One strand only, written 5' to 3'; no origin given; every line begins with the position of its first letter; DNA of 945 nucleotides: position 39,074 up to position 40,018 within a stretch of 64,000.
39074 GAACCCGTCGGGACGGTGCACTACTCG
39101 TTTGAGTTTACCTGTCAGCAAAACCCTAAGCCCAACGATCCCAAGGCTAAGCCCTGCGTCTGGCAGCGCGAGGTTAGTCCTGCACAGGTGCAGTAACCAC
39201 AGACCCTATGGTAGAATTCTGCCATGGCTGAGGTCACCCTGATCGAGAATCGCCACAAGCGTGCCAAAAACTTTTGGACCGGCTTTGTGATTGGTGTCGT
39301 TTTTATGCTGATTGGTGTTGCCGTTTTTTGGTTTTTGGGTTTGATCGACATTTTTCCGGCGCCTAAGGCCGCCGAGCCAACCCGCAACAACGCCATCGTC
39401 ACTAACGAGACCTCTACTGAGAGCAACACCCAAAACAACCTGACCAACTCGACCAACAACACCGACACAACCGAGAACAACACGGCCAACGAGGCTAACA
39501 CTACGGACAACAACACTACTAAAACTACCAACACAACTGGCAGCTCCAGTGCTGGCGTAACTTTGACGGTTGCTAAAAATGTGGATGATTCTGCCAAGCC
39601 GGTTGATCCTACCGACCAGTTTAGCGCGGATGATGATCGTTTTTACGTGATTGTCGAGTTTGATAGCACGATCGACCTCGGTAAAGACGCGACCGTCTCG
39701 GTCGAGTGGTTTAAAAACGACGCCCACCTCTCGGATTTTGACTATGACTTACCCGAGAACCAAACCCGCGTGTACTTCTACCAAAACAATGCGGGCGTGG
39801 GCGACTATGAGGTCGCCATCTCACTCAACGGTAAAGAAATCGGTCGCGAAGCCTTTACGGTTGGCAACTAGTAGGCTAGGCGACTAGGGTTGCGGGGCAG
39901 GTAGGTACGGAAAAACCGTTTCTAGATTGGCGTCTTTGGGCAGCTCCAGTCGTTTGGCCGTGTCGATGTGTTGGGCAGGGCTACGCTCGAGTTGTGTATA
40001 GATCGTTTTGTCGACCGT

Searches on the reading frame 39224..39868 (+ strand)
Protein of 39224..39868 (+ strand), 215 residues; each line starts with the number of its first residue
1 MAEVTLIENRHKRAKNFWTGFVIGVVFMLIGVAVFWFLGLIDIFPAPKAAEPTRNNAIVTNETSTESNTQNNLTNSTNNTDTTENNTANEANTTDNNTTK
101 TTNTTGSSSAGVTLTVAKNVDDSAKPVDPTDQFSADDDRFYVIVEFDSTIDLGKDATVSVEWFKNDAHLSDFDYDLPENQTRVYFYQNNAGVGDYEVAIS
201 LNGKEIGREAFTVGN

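Call 26: find_related_loci(query=A1, collection=metagenome_contigs, flank=10000)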
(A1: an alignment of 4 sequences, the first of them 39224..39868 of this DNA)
Query A1 (215 aa) in metagenome_contigs; peptide patterns used: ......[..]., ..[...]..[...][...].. (x = any residue, [..] = any of these).
327 stretches matched a pattern; 1 encode a relative of the query (tblastn E <= 1e-3); 1 distinct loci.
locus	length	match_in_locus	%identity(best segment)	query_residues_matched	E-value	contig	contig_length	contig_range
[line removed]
